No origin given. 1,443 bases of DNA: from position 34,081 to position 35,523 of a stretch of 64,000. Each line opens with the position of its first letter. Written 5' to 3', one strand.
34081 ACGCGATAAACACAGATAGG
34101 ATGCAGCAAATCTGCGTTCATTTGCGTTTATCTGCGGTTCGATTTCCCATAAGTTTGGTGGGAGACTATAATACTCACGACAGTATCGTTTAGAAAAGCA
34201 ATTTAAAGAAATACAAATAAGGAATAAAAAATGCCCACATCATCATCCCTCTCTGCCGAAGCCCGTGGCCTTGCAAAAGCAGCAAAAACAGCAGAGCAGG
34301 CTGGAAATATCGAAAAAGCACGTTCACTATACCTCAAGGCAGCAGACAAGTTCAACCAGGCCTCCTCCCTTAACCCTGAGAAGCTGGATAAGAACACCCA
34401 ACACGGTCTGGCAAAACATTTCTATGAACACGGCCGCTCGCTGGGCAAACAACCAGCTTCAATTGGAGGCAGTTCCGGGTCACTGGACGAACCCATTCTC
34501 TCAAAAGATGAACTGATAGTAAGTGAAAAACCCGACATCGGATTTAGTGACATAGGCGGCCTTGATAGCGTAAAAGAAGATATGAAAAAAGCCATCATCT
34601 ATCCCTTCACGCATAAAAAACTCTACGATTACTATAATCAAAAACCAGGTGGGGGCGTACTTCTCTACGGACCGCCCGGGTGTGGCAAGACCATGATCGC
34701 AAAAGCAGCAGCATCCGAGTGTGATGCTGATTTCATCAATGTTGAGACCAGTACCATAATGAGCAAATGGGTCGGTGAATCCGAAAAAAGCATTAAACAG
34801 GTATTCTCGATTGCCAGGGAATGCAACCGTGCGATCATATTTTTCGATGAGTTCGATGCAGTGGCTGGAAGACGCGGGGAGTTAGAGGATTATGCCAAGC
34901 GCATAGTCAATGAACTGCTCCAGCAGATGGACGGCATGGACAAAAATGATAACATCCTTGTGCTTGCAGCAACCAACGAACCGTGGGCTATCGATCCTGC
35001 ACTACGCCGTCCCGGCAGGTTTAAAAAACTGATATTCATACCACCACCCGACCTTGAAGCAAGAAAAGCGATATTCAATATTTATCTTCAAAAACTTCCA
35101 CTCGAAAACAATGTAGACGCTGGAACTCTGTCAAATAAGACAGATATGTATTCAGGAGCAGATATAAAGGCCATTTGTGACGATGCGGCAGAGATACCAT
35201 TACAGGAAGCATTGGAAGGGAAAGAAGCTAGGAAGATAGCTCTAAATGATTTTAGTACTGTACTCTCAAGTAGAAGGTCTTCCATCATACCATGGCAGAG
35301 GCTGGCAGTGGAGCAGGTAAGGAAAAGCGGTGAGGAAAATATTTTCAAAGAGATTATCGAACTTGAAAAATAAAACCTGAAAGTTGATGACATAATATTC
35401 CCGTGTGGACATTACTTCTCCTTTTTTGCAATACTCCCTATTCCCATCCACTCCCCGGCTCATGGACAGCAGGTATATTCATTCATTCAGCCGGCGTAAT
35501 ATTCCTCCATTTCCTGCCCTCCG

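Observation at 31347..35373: ESCRT-III (CHMP-like) plus MIT-AAA Vps4-like ATPase module in a euryarchaeon, divergent from an SPFH-zinc-ribbon gene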

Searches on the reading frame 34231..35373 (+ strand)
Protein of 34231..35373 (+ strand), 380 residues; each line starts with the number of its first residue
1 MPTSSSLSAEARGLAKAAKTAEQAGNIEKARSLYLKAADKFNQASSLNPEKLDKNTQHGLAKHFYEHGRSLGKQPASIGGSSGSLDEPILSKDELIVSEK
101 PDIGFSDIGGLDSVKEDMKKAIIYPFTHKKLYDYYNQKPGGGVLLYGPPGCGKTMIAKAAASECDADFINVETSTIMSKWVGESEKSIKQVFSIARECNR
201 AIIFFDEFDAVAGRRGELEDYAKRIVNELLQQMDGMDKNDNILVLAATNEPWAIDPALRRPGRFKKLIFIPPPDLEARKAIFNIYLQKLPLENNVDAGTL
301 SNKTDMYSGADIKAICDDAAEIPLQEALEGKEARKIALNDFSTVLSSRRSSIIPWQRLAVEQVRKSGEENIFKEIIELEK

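Call 3: search_protein_families(library=pfam, proteins=[window:34231-35373:+], max_evalue=1)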
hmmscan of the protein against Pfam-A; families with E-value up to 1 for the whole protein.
window:34231-35373:+ (380 aa): 37 families (the best 25 are shown)
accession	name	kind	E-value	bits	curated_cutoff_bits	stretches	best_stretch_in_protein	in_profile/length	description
PF00004.35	AAA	-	1.2e-42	145.9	21.2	1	143-271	1-130/131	ATPase family associated with various cellular activities (AAA)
PF17862.7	AAA_lid_3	-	8.5e-09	35.3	27.2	1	294-330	1-37/45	AAA+ lid domain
PF04212.24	MIT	-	1.5e-05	25.4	30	1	11-53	4-46/66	MIT (microtubule interacting and transport) domain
PF07724.20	AAA_2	-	0.00014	22.4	27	1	141-235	4-101/166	AAA domain (Cdc48 subfamily)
PF01637.24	ATPase_2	-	0.00014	22.1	33.2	1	130-164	10-44/225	ATPase domain predominantly from Archaea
PF13401.12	AAA_22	-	0.00041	21.1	27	1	141-172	6-40/130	AAA domain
PF13191.12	AAA_16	-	0.00042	21.3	32.6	1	133-172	14-52/167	AAA ATPase domain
PF07728.20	AAA_5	-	0.00043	20.7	22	1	142-167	1-27/139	AAA domain (dynein-related subfamily)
PF13173.12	AAA_14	-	0.00095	19.6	27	1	143-225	5-84/129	AAA domain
PF20720.3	nSTAND3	-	0.00099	19.3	27.2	1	142-208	19-74/155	Novel STAND NTPase 3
PF05496.18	RuvB_N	-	0.0013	18.9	27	1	142-171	35-64/159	Holliday junction DNA helicase RuvB P-loop domain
PF13207.12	AAA_17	-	0.0023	18.6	27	1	146-185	1-38/136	AAA domain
PF24883.2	NPHP3_N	-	0.0028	18.3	24.8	1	141-167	23-49/164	Nephrocystin 3, N-terminal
PF01078.27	Mg_chelatase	-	0.0033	17.3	20.3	1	143-160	25-42/207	Magnesium chelatase, subunit ChlI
PF00910.28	RNA_helicase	-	0.005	17.7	21.5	1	143-174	1-27/105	RNA helicase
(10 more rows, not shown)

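Call 4: search_protein_families(library=ncbifam, proteins=[window:34231-35373:+], max_evalue=1)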
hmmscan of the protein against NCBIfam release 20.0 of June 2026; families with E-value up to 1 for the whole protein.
window:34231-35373:+ (380 aa): 43 families (the best 25 are shown)
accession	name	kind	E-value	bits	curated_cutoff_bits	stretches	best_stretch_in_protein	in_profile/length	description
TIGR01243.1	CDC48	subfamily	3.3e-78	263.7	802.65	1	96-337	443-686/733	CDC48 family AAA ATPase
NF041006.2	cell_div_CdvC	equivalog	4.9e-76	256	650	1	3-352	3-353/370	cell division protein CdvC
NF003069.1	PRK03992.1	subfamily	4.1e-71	240.1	500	1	95-326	120-355/379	proteasome-activating nucleotidase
TIGR01242.2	TIGR01242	subfamily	6.6e-67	226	500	1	96-326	104-338/362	proteasome-activating nucleotidase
NF047747.1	PrtsmActNtasePan2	equivalog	2.7e-58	198.1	700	1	96-320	141-369/397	proteasome-activating nucleotidase Pan2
NF047748.1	PrtsmActNtasePan1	equivalog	3.6e-58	197.5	750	1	96-326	138-372/405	proteasome-activating nucleotidase Pan1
TIGR01241.2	FtsH_fam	equivalog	6.5e-55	187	600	1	90-322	146-381/598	ATP-dependent zinc metalloprotease FtsH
TIGR03689.1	pup_AAA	equivalog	8.5e-55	186.4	504.75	1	92-297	168-390/512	proteasome ATPase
NF008004.0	PRK10733.1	equivalog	1.9e-42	145.1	1008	1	91-321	137-370/644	ATP-dependent zinc metalloprotease FtsH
NF042959.1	IteA_antiphage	equivalog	4.1e-37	128.2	510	1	139-320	124-301/367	anti-phage ATPase IteA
TIGR03922.1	T7SS_EccA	equivalog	1.4e-08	33.8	466.65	1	143-247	315-422/557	type VII secretion AAA-ATPase EccA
NF003230.0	PRK04195.1-6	equivalog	1.7e-08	33.6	441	1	105-215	13-113/494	replication factor C large subunit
NF003229.0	PRK04195.1-5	equivalog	2.8e-08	32.9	280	1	115-214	21-118/413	replication factor C large subunit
NF003226.0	PRK04195.1-1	equivalog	1.6e-06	27.3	588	1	141-261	41-149/405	replication factor C large subunit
NF003233.0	PRK04195.2-3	equivalog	3.7e-05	22.8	471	1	134-215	32-112/504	replication factor C large subunit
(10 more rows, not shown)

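Call 5: search_solved_structures(query=window:34231-35373:+, max_evalue=1e-20, show_alignments=1)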
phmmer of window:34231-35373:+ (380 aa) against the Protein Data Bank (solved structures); distinct sequences matched with E-value up to 1e-20: 266 (the best 60 are shown).
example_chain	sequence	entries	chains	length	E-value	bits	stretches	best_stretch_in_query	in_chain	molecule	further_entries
5c18_A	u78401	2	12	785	3.5e-114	384.8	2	97-351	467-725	Transitional endoplasmic reticulum ATPase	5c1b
7rlj_A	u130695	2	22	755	1.7e-113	382.6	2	97-334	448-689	Transitional endoplasmic reticulum ATPase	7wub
7mdm_B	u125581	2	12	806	1.7e-113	382.5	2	96-334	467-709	Transitional endoplasmic reticulum ATPase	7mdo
8yka_A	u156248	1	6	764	1.8e-113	382.5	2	97-334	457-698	Transitional endoplasmic reticulum ATPase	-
7rl9_A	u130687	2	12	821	1.8e-113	382.4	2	97-334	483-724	Transitional endoplasmic reticulum ATPase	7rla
7y4w_A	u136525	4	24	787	1.9e-113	382.4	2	97-334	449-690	Transitional endoplasmic reticulum ATPase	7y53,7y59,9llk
5c19_A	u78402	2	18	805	2.2e-113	382.2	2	97-334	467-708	Transitional endoplasmic reticulum ATPase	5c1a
7l5w_A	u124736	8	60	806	2.2e-113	382.2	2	97-334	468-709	Transitional endoplasmic reticulum ATPase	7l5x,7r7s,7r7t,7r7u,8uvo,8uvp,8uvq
7bp8_A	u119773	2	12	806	2.2e-113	382.2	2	97-334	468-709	Transitional endoplasmic reticulum ATPase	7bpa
7bp9_A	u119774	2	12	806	2.2e-113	382.2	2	97-334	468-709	Transitional endoplasmic reticulum ATPase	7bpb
10qq_A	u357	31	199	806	2.2e-113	382.2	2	97-334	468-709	Transitional endoplasmic reticulum ATPase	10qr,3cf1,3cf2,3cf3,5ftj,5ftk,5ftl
7k57_A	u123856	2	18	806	2.2e-113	382.2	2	97-334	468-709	Transitional endoplasmic reticulum ATPase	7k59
5ifw_B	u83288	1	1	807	2.2e-113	382.2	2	97-334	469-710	Transitional endoplasmic reticulum ATPase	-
7vcs_A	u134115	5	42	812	2.3e-113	382.1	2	97-334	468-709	Transitional endoplasmic reticulum ATPase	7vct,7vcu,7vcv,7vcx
8b5r_A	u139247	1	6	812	2.3e-113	382.1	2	97-334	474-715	Transitional endoplasmic reticulum ATPase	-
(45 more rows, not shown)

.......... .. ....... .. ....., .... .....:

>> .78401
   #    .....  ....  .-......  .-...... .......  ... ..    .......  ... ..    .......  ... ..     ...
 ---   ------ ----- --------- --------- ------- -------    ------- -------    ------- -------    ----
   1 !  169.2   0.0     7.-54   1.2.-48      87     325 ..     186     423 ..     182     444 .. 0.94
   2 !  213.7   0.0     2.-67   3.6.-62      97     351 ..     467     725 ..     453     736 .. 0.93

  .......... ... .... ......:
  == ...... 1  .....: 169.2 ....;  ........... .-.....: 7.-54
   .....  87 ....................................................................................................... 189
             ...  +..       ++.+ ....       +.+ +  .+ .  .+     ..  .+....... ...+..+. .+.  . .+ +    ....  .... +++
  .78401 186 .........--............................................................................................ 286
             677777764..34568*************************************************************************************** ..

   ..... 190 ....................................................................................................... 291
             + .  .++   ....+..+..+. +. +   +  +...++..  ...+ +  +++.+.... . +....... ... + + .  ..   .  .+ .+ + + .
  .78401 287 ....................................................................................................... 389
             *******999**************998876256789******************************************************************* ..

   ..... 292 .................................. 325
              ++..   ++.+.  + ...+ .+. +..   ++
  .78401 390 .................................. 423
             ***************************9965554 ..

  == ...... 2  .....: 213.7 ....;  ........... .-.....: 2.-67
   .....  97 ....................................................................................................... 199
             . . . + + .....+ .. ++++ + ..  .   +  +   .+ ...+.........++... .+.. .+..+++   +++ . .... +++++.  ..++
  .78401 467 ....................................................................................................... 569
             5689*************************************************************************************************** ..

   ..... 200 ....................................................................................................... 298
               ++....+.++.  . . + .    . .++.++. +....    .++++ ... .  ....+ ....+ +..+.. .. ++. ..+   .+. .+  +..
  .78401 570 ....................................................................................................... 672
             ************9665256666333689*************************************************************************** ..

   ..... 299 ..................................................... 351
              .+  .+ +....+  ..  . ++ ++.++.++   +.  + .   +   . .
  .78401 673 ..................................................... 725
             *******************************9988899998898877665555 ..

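Call 55: find_homologous_proteins(query=window:34231-35373:+, max_evalue=1e-30)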
Query window:34231-35373:+ (380 aa): 4387 proteins with E <= 1e-30 among 8000 candidates; the best 120 are listed.
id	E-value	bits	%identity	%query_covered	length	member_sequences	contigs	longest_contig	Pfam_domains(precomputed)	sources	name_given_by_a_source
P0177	2.2e-234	795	94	100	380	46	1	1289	PF04212.25,PF00004.36,PF17862.8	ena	-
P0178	3.2e-227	772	90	99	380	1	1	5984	PF04212.25,PF00004.36,PF17862.8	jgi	-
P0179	4.8e-227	771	90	99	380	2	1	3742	PF00004.36,PF17862.8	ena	-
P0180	3.3e-223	758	88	100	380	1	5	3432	PF00004.36,PF17862.8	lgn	-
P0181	6.6e-212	721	83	99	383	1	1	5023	PF04212.25,PF00004.36,PF17862.8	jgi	-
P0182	1.7e-201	687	97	84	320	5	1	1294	PF00004.36,PF17862.8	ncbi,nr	ncbi:MAG: ATP-binding protein, partial [Methanosarcinales archaeon]|nr:ATP-binding protein [Methanos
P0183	1.2e-198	678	79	100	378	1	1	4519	PF07724.21,PF00004.36,PF17862.8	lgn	-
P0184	6.7e-196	669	77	100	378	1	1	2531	PF13173.13,PF07724.21,PF00004.36,PF17862.8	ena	-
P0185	2.5e-195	667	77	100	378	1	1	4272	PF13173.13,PF07724.21,PF00004.36,PF17862.8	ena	-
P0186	4.7e-195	666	77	100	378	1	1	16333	PF07724.21,PF00004.36,PF17862.8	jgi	-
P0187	8.6e-195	665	77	100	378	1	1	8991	PF13173.13,PF07724.21,PF00004.36,PF17862.8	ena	-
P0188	3.1e-194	663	77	100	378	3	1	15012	PF13173.13,PF07724.21,PF00004.36,PF17862.8,PF07728.21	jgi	-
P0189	1.3e-187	641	73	99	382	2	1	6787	PF00004.36,PF17862.8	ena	-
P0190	1.6e-186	638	73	99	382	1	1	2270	PF00004.36,PF17862.8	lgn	-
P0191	5.6e-185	633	74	99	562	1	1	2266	PF02457.22,PF00004.36,PF17862.8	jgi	jgi:transitional endoplasmic reticulum ATPase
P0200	1.9e-181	621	73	99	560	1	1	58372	PF02457.22,PF00004.36,PF17862.8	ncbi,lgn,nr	ncbi:MAG: AAA family ATPase [Candidatus Methanoperedens sp.]|nr:AAA family ATPase [Candidatus Methan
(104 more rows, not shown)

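Call 61: find_encoding_contigs(protein=P0200, flank=10000, max_places=3)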
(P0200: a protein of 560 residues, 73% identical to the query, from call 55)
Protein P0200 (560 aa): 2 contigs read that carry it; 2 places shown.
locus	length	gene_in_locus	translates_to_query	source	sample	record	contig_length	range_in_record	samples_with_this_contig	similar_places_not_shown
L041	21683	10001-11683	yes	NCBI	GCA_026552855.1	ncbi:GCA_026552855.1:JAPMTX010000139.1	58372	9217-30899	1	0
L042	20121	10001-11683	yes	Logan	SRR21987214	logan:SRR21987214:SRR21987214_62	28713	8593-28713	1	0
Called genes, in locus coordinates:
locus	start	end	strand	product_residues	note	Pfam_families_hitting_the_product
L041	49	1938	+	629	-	PF13240:Zn_Ribbon_1 (weak)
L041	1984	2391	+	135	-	PF01934:HepT-like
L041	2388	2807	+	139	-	PF01909:NTP_transf_2, PF18765:Polbeta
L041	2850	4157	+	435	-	-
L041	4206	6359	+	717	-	PF00515:TPR_1, PF07719:TPR_2 (weak), PF13414:TPR_11, PF13432:TPR_16, PF00515:TPR_1 (weak), PF13431:TPR_17, PF00515:TPR_1 (weak), PF13432:TPR_16, +24 more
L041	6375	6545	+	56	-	-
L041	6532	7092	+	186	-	PF19502:DUF6036 (weak)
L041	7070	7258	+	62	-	-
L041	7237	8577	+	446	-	-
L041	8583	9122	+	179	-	-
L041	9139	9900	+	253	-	PF12773:DZR (weak), PF13240:Zn_Ribbon_1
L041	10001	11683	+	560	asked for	PF00004:AAA, PF17862:AAA_lid_3, PF02457:DAC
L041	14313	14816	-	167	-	PF01947:Rv2949c-like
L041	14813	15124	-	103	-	PF18446:DUF5611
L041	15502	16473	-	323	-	-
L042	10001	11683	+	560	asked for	PF00004:AAA, PF17862:AAA_lid_3, PF02457:DAC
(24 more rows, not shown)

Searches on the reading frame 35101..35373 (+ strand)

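Call 51: search_protein_families(library=pfam, proteins=[window:35101-35373:+], max_evalue=10)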
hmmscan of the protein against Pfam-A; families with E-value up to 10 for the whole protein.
window:35101-35373:+ (90 aa): 1 family
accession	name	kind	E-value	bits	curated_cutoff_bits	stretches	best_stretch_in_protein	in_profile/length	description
PF17862.7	AAA_lid_3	-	7.2e-10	38.7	27.2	1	4-40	1-37/45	AAA+ lid domain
